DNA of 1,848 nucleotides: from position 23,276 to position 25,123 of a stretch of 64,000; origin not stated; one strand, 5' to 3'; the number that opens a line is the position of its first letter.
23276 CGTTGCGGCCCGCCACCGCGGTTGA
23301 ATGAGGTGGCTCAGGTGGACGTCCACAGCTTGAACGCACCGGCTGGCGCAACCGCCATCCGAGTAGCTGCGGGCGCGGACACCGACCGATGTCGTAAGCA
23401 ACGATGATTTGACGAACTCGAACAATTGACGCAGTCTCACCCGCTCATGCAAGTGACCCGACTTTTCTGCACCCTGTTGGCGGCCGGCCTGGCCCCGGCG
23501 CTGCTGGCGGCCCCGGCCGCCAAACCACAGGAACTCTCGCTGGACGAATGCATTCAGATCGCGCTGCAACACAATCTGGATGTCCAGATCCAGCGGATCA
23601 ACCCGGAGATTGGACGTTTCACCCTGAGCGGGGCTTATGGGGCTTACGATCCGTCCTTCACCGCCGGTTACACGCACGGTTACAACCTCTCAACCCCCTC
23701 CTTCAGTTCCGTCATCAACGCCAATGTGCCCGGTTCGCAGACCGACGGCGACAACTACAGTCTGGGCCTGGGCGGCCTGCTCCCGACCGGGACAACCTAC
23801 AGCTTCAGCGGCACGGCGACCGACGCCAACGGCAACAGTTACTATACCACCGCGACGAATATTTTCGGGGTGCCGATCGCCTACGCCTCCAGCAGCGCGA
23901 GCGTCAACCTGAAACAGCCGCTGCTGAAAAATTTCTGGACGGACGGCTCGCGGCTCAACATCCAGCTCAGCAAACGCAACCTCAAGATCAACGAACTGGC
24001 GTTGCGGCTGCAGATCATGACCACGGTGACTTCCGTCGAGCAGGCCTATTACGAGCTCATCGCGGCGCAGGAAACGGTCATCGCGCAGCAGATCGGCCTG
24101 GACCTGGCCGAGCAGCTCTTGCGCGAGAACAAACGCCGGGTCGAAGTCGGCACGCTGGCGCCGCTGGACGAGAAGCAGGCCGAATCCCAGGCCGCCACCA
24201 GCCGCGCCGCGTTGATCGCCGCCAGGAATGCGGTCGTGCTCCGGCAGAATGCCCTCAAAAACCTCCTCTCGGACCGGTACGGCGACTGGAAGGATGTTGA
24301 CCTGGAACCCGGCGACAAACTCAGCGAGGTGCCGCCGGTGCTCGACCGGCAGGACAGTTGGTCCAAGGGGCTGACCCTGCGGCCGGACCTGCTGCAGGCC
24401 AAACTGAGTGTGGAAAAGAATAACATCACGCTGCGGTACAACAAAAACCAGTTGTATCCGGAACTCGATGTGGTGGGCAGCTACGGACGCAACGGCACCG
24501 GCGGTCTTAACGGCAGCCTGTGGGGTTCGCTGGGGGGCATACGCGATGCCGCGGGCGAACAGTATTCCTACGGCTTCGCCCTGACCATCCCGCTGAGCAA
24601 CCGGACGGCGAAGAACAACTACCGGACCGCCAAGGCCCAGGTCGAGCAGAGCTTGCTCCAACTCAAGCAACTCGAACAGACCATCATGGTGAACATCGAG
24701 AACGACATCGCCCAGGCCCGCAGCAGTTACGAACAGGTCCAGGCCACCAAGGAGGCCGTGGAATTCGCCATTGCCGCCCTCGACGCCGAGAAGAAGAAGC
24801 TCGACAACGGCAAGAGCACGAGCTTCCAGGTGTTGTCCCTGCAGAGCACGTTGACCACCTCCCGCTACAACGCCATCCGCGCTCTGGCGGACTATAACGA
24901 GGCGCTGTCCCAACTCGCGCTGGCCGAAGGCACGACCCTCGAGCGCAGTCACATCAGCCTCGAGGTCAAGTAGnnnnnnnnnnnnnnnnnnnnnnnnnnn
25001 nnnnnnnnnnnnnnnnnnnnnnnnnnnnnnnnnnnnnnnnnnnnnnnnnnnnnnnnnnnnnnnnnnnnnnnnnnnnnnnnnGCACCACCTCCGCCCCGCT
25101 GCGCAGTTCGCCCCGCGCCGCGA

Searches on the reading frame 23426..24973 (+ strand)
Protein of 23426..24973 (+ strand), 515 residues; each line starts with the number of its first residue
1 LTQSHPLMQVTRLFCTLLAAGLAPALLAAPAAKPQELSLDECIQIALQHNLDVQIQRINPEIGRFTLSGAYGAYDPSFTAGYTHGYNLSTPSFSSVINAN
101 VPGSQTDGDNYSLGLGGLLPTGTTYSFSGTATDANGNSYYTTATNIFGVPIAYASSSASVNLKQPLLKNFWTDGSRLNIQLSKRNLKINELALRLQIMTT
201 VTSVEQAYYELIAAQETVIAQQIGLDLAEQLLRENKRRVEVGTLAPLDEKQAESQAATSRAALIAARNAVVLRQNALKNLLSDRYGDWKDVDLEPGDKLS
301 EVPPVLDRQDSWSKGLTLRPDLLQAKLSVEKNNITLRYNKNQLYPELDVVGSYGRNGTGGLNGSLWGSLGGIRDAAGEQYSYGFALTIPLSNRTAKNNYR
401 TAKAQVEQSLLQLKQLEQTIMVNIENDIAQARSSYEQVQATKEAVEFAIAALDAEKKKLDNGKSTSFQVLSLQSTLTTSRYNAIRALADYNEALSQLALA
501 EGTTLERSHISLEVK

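Call 9: search_protein_families(library=pfam, proteins=[window:23426-24973:+], max_evalue=0.01)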
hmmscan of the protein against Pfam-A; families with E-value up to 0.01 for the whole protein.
window:23426-24973:+ (515 aa): 1 family
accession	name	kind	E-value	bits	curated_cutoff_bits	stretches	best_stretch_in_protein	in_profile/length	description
PF02321.23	OEP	-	1.2e-46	159.3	22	2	310-500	3-185/187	Outer membrane efflux protein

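Call 11: find_encoding_contigs(protein=window:23426-24973:+, flank=10000, max_places=10)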
Protein window:23426-24973:+ (515 aa): no gene with exactly this product is on record in the collection.

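Call 12: find_encoding_contigs(protein=window:23447-24973:+, flank=10000, max_places=10)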
Protein window:23447-24973:+ (508 aa): 23 contigs read that carry it; 2 places shown.
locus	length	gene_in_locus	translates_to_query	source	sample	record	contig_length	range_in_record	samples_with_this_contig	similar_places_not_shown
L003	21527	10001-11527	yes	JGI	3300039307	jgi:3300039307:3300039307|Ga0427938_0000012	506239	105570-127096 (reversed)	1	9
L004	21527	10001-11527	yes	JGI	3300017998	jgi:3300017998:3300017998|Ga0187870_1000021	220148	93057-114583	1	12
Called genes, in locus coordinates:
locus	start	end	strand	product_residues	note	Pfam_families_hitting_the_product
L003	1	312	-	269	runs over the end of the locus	PF13588:HSDR_N_2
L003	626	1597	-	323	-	PF13306:LRR_5, PF13855:LRR_8 (faint), PF13306:LRR_5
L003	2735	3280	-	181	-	-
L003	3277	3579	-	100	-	-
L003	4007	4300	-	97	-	-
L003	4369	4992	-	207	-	-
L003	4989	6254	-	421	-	PF00589:Phage_integrase (weak)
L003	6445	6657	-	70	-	-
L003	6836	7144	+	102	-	PF13306:LRR_5 (weak)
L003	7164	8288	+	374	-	PF00437:T2SSE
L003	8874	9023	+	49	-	-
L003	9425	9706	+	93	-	-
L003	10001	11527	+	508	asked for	PF02321:OEP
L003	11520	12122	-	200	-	PF03061:4HBT (weak)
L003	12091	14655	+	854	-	PF03198:Glyco_hydro_72 (faint), PF13506:Glyco_transf_21, PF00535:Glycos_transf_2, PF10111:Glyco_tranf_2_2 (weak), PF13641:Glyco_tranf_2_3, PF13632:Glyco_trans_2_3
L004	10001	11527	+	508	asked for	PF02321:OEP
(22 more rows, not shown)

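Call 14: find_related_loci(query=window:23447-24973:+, collection=genome_contigs, flank=10000)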
Query window:23447-24973:+ (508 aa) in genome_contigs; peptide patterns used: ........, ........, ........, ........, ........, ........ (x = any residue, [..] = any of these).
353 stretches matched a pattern; 193 encode a relative of the query (tblastn E <= 1e-3); the best 80 are kept; 80 distinct loci.
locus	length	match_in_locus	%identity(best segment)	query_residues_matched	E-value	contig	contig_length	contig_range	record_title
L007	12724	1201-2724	77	1-508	0e+0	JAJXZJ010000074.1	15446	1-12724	MAG: bacterium isolate BP7.bin47 NODE_5891_length_15446_cov_2.722240, whole genome shotgun sequence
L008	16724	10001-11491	53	1-508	2e-161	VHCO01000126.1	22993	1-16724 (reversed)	MAG: Verrucomicrobia bacterium isolate K_DeepCast_150m_m2_164 K_DeepCast_150m_m2_164_Ga0194126_10003947, whole genome sh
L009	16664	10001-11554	49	7-508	3e-154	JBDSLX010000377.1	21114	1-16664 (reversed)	MAG: Verrucomicrobiota bacterium isolate cluster1_bin.38 k127_1474370, whole genome shotgun sequence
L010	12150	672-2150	51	1-505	4e-152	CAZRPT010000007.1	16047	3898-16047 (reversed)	MAG TPA_asm: uncultured Verrucomicrobiota bacterium isolate binchicken_co219_451 genome assembly, contig: k141_588208, w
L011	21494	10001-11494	51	10-508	9e-151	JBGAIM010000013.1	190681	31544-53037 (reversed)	MAG: Limisphaerales bacterium isolate MAG_AAO_H125.05 AAOH125-5_opera_contig_348, whole genome shotgun sequence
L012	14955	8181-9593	49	30-508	8e-151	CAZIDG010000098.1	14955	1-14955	MAG TPA_asm: uncultured Verrucomicrobiota bacterium isolate SRP216815_co1_263 genome assembly, contig: NODE_4966_length_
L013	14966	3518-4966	50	26-508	2e-149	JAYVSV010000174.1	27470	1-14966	MAG: Verrucomicrobiota bacterium isolate GL74_DN_metabat_45 GL74_DN_metabat_45_173, whole genome shotgun sequence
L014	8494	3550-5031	48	6-508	4e-149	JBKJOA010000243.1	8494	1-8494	MAG: Limisphaerales bacterium isolate ant_bin.391 k117_6344893, whole genome shotgun sequence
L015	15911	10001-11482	51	26-508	7e-149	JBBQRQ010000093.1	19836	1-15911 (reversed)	MAG: Verrucomicrobiota bacterium isolate Co_metawrap_1697 Cmw_1697_k141_25976708_length_19836_cov_21.9915, whole genome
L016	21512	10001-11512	49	1-506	3e-147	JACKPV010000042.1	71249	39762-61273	MAG: Verrucomicrobiales bacterium isolate HK-STAS-VERR-3 HK-STAS-VERR-3_42, whole genome shotgun sequence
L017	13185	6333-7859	49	1-508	3e-146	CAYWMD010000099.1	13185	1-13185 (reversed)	MAG TPA_asm: uncultured Bifidobacteriaceae bacterium isolate SRP292972_co2_226 genome assembly, contig: NODE_4470_length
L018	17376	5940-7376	48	30-508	6e-145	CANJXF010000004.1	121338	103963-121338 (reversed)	MAG: Verrucomicrobiales bacterium isolate RH-23may17-789 genome assembly, contig: RH-23may17-C967, whole genome shotgun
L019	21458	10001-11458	49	7-508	4e-144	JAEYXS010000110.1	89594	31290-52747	MAG: Verrucomicrobia bacterium isolate OH_CBlB_325 k127_2771262, whole genome shotgun sequence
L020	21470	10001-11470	50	16-508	1e-143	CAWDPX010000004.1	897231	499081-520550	MAG: uncultured Verrucomicrobiae bacterium isolate MFD01689.bin.2.14 genome assembly, contig: contig_15800, whole genome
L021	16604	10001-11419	49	30-508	3e-143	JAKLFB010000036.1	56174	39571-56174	MAG: Verrucomicrobia bacterium isolate RA.bin147 RA.bin147_36, whole genome shotgun sequence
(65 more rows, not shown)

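Call 30: find_related_loci(query=window:23447-24973:+, collection=metagenome_contigs, flank=10000)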
Query window:23447-24973:+ (508 aa) in metagenome_contigs; peptide patterns used: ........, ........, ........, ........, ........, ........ (x = any residue, [..] = any of these).
548 stretches matched a pattern; 347 encode a relative of the query (tblastn E <= 1e-3); the best 80 are kept; 80 distinct loci.
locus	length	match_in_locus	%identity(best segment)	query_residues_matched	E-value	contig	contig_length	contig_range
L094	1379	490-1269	100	249-508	0e+0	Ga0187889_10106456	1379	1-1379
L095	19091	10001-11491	53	1-508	1e-161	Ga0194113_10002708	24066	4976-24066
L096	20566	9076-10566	53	1-508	1e-161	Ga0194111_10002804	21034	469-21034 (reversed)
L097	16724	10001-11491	53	1-508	1e-161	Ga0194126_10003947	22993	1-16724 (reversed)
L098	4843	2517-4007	53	1-508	6e-164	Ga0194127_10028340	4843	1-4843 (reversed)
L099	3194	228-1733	52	1-508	9e-166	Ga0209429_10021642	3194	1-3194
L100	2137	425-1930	51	1-508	4e-167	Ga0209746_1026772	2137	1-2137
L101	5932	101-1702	49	5-508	2e-155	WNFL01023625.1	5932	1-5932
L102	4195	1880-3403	51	6-508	2e-158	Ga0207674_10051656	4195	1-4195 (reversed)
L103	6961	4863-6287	51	30-508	3e-154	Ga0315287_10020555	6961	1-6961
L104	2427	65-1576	49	1-508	2e-164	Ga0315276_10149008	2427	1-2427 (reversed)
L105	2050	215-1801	49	2-508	1e-163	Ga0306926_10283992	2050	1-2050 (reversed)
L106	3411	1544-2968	53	25-508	1e-158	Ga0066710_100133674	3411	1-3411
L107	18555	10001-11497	47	7-508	1e-151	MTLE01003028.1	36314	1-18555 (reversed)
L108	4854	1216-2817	49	1-508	3e-154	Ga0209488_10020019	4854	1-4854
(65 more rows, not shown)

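Call 33: list_cluster_members(proteins=[window:23447-24973:+, window:18435-19700:-, window:20610-21734:+, P0002])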
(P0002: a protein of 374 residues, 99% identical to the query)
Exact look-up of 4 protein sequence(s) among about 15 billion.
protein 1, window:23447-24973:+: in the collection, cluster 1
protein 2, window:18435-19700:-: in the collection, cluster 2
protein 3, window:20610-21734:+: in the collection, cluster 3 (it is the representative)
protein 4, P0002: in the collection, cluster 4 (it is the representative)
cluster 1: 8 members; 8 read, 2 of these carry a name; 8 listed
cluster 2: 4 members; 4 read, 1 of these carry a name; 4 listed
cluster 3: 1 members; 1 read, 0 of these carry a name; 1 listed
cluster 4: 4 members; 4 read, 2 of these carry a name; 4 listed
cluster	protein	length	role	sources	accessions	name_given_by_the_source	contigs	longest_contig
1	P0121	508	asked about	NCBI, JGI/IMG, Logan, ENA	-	-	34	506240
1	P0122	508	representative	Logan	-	-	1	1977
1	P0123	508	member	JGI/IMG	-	outer membrane protein TolC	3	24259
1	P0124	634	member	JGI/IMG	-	outer membrane protein TolC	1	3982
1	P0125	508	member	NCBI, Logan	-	-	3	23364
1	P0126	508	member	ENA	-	-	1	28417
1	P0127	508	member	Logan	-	-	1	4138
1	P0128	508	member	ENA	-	-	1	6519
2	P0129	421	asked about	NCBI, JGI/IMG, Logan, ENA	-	-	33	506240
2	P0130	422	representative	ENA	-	-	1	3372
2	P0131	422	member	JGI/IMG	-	integrase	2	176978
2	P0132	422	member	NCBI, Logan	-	-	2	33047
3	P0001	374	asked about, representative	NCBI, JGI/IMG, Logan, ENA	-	-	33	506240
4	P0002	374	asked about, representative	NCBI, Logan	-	-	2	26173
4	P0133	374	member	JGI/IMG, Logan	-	twitching motility protein PilT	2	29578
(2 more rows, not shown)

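Call 34: find_encoding_contigs(protein=P0125, flank=10000, max_places=4)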
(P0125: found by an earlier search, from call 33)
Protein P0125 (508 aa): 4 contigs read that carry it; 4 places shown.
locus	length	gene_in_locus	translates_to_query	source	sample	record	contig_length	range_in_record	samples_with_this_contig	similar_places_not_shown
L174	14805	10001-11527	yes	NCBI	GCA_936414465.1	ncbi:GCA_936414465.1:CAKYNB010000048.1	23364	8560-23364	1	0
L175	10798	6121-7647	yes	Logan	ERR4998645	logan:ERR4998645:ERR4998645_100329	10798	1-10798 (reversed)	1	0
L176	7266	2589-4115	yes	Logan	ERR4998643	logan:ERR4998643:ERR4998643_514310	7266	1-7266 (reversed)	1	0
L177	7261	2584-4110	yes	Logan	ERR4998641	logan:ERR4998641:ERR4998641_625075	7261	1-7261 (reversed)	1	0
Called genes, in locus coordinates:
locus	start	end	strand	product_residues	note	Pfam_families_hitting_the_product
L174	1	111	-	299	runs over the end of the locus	PF01145:Band_7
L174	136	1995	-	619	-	PF01145:Band_7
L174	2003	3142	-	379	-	-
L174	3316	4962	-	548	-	PF00342:PGI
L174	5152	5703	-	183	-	PF01609:DDE_Tnp_1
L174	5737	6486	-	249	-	PF01609:DDE_Tnp_1 (weak)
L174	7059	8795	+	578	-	PF27525:LAM55_pectate-like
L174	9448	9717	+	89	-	-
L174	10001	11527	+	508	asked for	PF02321:OEP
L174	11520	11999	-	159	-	PF03061:4HBT (weak)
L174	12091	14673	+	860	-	PF03198:Glyco_hydro_72 (weak), PF02836:Glyco_hydro_2_C (faint), PF13506:Glyco_transf_21, PF00535:Glycos_transf_2, PF10111:Glyco_tranf_2_2 (weak), PF13641:Glyco_tranf_2_3, PF13632:Glyco_trans_2_3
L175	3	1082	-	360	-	?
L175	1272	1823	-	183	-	PF01609:DDE_Tnp_1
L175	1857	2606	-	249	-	PF01609:DDE_Tnp_1 (weak)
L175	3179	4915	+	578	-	PF27525:LAM55_pectate-like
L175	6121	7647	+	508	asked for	PF02321:OEP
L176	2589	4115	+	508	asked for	PF02321:OEP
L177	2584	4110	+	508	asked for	PF02321:OEP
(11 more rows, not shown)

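Call 39: find_encoding_contigs(protein=P0132, flank=10000, max_places=4)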
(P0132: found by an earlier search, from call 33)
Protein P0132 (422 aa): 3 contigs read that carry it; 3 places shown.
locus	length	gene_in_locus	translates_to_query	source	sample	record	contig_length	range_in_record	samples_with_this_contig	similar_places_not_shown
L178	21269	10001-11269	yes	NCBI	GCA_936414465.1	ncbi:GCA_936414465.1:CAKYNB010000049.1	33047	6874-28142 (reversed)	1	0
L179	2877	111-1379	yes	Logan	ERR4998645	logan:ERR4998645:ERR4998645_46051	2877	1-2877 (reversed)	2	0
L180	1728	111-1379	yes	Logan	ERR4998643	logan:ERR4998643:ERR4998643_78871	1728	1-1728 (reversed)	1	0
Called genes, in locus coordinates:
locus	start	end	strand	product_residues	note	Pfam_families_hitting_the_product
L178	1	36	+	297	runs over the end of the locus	PF07963:N_methyl (weak)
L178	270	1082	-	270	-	PF01261:AP_endonuc_2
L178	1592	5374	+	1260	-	PF02463:SMC_N, PF13175:AAA_15 (weak), PF13304:AAA_21 (faint), PF08614:ATG16 (faint), PF06470:SMC_hinge, PF24161:CCDC39 (weak)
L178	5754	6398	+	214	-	PF01025:GrpE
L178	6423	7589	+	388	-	PF00226:DnaJ, PF01556:DnaJ_C, PF00684:DnaJ_CXXCXGXG, PF27439:DnaJ_C_2 (weak)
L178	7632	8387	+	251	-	PF20260:PUA_4, PF04452:Methyltrans_RNA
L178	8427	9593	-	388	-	PF06723:MreB_Mbl, PF00022:Actin (weak), PF21522:MreB-like_C (faint)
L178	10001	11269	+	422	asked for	PF00589:Phage_integrase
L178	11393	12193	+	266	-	-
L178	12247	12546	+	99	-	-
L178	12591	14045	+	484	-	PF13481:AAA_25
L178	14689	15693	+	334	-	-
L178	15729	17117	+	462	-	PF04326:SLFN_AlbA_2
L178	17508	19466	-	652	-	PF18998:Flg_new_2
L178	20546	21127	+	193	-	-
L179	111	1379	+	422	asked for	PF00589:Phage_integrase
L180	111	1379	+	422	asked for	PF00589:Phage_integrase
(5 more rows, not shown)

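Call 40: find_encoding_contigs(protein=P0131, flank=10000, max_places=4)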
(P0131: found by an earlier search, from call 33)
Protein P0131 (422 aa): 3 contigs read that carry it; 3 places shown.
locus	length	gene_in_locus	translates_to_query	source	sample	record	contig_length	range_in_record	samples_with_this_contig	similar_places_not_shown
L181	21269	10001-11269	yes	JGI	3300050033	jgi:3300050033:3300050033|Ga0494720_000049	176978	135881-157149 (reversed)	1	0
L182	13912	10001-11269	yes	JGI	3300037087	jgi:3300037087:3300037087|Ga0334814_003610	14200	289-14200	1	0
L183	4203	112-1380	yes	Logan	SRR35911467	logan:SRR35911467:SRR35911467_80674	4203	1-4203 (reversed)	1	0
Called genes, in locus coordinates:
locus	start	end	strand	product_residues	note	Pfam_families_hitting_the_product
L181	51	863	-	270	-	PF01261:AP_endonuc_2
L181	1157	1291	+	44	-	-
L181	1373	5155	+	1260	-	PF02463:SMC_N, PF13175:AAA_15 (weak), PF13304:AAA_21 (faint), PF13476:AAA_23 (weak), PF08614:ATG16 (faint), PF06470:SMC_hinge, PF24161:CCDC39 (weak)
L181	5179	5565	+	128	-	-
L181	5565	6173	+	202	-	PF01025:GrpE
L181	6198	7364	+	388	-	PF00226:DnaJ, PF01556:DnaJ_C, PF00684:DnaJ_CXXCXGXG, PF27439:DnaJ_C_2 (weak)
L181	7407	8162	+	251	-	PF20260:PUA_4, PF04452:Methyltrans_RNA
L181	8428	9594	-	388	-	PF06723:MreB_Mbl, PF00022:Actin (faint)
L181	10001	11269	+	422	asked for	PF00589:Phage_integrase (weak)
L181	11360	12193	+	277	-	-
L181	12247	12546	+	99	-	-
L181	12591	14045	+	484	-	PF13481:AAA_25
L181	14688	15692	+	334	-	-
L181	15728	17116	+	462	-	PF04326:SLFN_AlbA_2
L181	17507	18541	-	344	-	PF18998:Flg_new_2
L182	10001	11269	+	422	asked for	PF00589:Phage_integrase (weak)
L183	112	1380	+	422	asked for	PF00589:Phage_integrase (weak)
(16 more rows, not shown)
